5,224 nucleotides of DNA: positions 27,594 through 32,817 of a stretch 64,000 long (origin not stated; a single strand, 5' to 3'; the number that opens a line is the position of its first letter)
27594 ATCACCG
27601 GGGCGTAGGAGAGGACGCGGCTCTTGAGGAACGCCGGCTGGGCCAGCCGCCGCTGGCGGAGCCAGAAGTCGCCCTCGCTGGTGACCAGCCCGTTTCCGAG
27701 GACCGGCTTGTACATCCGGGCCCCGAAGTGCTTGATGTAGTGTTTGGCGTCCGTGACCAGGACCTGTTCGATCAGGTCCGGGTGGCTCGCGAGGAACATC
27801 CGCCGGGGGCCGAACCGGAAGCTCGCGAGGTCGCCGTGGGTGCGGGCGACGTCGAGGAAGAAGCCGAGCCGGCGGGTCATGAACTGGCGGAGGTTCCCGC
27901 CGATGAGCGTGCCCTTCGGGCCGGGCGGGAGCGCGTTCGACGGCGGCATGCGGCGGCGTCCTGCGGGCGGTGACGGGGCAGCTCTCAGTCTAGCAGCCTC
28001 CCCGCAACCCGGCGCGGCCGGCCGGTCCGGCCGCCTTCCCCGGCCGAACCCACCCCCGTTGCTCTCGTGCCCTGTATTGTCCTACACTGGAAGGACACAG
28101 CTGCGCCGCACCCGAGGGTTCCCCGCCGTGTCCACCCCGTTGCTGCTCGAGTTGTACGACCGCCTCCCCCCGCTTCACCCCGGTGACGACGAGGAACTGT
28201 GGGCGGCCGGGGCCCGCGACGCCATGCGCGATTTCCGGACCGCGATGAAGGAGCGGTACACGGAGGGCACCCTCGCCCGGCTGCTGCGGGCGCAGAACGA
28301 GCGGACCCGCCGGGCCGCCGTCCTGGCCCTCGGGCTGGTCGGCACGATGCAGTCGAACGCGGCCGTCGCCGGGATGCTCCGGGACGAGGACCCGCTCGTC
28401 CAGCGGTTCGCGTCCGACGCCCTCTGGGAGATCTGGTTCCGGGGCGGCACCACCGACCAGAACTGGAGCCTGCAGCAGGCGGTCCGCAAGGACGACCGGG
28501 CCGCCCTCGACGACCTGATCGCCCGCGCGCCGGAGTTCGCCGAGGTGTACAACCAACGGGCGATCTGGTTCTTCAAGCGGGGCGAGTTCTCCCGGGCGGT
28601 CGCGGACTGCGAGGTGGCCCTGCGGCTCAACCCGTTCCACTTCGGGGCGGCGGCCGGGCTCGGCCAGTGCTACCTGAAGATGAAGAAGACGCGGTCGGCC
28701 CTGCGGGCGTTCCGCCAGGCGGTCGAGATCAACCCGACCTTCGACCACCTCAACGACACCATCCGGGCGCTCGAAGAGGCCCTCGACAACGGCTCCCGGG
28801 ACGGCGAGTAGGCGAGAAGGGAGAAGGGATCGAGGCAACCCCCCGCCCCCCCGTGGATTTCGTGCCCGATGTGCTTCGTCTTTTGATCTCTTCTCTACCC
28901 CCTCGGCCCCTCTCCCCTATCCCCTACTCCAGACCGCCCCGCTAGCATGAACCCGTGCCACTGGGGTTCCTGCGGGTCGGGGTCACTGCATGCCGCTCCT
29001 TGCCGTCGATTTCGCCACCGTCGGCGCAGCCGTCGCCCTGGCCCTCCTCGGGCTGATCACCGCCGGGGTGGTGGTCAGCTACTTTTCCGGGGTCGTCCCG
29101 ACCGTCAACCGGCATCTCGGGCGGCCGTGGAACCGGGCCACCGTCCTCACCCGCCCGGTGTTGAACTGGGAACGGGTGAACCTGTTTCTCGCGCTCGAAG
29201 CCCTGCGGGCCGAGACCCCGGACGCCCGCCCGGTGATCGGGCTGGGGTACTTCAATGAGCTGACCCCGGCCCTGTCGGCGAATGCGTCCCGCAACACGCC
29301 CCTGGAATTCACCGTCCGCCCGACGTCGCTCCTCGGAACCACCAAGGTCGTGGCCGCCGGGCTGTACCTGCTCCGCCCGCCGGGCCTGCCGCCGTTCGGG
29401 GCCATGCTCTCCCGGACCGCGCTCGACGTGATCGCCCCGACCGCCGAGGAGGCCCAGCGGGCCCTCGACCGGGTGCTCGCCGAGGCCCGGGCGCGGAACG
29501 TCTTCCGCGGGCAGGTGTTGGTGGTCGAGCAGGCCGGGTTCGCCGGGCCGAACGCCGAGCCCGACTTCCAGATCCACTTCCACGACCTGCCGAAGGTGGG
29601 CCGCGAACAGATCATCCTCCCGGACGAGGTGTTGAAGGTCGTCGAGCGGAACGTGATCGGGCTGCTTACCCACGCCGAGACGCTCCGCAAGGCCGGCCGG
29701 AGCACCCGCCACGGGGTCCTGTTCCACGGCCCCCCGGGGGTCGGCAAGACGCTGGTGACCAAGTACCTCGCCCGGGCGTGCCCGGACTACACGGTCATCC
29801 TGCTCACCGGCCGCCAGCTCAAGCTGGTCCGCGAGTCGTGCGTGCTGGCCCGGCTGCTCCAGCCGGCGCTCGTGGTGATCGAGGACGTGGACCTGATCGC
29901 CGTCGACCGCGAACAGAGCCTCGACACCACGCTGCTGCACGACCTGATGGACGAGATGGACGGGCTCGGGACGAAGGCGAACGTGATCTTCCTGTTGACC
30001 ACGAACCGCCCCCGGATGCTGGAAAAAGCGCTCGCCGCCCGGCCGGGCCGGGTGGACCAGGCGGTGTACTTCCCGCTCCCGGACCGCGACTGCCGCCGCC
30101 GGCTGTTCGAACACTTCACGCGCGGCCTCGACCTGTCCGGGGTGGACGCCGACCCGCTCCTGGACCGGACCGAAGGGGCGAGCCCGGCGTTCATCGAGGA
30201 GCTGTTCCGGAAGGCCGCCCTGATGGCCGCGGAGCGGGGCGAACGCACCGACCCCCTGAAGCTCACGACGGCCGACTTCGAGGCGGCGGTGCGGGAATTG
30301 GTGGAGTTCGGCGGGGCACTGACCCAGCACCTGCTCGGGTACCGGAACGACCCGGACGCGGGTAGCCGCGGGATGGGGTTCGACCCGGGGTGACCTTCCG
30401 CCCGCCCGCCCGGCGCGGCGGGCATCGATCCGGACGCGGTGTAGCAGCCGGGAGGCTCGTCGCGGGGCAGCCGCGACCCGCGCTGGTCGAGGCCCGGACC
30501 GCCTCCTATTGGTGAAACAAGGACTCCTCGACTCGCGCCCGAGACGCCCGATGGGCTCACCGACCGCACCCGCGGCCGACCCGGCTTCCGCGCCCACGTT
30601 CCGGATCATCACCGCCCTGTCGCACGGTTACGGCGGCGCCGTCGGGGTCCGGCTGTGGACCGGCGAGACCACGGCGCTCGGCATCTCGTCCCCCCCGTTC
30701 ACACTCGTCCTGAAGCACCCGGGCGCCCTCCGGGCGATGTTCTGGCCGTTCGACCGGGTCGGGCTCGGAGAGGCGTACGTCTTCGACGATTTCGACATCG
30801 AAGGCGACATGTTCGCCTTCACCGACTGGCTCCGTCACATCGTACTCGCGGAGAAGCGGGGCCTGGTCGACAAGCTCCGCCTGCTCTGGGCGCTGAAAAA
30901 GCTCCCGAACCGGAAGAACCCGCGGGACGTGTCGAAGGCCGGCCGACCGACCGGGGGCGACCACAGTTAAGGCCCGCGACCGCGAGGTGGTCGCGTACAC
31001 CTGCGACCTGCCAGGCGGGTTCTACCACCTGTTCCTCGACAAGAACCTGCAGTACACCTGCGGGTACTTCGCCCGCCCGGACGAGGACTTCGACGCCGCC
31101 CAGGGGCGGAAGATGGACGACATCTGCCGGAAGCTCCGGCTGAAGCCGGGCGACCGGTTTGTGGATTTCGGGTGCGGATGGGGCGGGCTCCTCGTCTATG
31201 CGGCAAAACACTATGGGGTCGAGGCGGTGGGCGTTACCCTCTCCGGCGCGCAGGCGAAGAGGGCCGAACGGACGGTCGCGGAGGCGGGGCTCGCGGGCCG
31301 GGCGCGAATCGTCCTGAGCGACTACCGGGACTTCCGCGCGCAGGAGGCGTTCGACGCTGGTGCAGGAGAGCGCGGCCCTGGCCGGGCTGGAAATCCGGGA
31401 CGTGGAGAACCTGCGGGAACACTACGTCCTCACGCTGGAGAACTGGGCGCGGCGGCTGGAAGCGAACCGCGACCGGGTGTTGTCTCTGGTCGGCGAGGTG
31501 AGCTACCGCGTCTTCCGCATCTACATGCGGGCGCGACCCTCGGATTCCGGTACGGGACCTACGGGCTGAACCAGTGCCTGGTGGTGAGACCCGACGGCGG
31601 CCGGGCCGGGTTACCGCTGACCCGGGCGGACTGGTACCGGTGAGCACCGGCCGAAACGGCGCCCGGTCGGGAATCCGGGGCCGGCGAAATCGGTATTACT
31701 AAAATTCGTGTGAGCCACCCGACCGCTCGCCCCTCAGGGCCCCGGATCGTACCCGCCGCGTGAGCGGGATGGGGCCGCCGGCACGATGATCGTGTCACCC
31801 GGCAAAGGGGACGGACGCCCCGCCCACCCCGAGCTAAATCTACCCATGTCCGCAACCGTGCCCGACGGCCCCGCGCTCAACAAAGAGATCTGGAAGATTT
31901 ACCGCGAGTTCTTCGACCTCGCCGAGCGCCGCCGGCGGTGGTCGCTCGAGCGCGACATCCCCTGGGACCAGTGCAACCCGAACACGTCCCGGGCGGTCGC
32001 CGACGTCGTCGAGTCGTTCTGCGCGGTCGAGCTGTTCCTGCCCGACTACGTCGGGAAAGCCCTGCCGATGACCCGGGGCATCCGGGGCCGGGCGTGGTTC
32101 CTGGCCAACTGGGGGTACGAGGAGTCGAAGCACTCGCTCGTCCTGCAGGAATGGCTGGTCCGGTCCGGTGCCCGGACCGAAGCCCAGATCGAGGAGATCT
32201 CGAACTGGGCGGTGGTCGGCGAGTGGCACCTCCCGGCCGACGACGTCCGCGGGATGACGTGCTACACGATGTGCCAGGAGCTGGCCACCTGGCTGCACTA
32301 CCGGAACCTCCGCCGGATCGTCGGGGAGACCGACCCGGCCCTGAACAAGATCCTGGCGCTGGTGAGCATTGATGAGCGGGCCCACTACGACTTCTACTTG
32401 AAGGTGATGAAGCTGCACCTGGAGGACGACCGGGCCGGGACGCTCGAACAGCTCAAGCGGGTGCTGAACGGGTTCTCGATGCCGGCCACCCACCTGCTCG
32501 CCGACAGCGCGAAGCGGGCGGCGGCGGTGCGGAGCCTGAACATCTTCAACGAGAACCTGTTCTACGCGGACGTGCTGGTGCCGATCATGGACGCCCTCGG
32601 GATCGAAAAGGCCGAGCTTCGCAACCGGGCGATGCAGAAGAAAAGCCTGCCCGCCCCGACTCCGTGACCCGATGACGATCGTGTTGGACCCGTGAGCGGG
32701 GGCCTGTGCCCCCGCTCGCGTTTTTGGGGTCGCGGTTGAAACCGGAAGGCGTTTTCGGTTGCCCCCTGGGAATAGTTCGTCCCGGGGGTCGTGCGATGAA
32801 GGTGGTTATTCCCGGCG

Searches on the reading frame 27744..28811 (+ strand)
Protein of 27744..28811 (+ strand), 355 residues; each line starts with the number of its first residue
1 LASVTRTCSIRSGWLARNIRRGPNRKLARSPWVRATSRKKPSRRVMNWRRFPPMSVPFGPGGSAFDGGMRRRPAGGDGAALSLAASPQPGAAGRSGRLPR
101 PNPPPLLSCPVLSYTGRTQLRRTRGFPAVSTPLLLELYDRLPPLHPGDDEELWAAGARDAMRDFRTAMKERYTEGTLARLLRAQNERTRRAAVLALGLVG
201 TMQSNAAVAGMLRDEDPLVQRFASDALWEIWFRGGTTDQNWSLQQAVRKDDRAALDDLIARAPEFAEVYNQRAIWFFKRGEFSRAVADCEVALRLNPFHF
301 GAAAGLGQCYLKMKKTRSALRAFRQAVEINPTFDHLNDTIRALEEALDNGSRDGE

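Call 67: search_protein_families(library=pfam, proteins=[window:27744-28811:+], max_evalue=0.0001)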
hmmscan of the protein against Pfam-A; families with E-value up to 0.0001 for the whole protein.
window:27744-28811:+ (355 aa): 8 families
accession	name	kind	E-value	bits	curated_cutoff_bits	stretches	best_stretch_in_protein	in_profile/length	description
PF00515.34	TPR_1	-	1.9e-12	46.9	27.8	1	305-333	6-34/34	Tetratricopeptide repeat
PF07719.23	TPR_2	-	4.8e-12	45.4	27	1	305-332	6-33/34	Tetratricopeptide repeat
PF13646.12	HEAT_2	-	3.9e-07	30.7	27.7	1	175-252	3-76/88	HEAT repeats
PF13432.12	TPR_16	-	4.8e-06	27.4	32.7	0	276-331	7-62/65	Tetratricopeptide repeat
PF13431.12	TPR_17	-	9.3e-06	26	24.4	0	289-320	2-33/34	Tetratricopeptide repeat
PF13181.12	TPR_8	-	1.3e-05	25.4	25.7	0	306-332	7-33/34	Tetratricopeptide repeat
PF13371.12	TPR_9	-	2.2e-05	24.8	35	0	275-338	4-63/73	Tetratricopeptide repeat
PF14559.12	TPR_19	-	7.8e-05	23.4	25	1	277-332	2-57/68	Tetratricopeptide repeat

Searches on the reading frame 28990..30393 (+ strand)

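Call 29: search_protein_families(library=pfam, proteins=[window:28990-30393:+], max_evalue=0.001)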
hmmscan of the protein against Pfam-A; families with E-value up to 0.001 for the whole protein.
window:28990-30393:+ (467 aa): 4 families
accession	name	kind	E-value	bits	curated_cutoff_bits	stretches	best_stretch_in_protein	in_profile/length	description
PF00004.35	AAA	-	5e-18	66.3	21.2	1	243-363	1-131/131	ATPase family associated with various cellular activities (AAA)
PF17862.7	AAA_lid_3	-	4.4e-05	23.4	27.2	1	385-431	2-44/45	AAA+ lid domain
PF13671.12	AAA_33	-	0.0002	22.1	27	1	243-372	2-115/143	AAA domain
PF13191.12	AAA_16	-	0.00025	22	32.6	1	230-385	14-129/167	AAA ATPase domain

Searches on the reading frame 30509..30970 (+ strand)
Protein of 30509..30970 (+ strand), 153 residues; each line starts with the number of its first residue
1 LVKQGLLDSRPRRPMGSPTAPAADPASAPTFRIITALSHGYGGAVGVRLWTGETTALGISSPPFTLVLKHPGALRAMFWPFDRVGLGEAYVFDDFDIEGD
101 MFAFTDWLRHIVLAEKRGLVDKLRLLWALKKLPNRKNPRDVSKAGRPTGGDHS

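Call 29: search_protein_families(library=pfam, proteins=[window:30509-30970:+], max_evalue=0.001)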
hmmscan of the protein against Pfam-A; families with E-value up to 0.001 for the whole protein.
window:30509-30970:+ (153 aa): 1 family
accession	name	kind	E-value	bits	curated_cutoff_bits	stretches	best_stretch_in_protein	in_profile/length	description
PF25371.1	DUF7884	-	4.9e-05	23.9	27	1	36-101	5-71/90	Domain of unknown function (DUF7884)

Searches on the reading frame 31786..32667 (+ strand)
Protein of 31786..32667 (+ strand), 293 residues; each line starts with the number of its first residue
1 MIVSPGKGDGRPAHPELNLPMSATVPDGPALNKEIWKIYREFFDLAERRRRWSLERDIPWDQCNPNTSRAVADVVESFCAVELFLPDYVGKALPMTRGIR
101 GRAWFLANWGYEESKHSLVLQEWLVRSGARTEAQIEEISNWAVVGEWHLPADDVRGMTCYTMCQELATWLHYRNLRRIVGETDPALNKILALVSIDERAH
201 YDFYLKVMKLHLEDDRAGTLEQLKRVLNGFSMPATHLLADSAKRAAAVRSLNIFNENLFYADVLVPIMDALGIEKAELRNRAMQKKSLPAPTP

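Call 29: search_protein_families(library=pfam, proteins=[window:31786-32667:+], max_evalue=0.001)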
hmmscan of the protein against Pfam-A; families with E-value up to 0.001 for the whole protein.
window:31786-32667:+ (293 aa): 1 family
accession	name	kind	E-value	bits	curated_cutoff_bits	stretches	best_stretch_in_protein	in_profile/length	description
PF03405.20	FA_desaturase_2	-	2.7e-19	69.7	22.7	1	105-276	101-279/325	Fatty acid desaturase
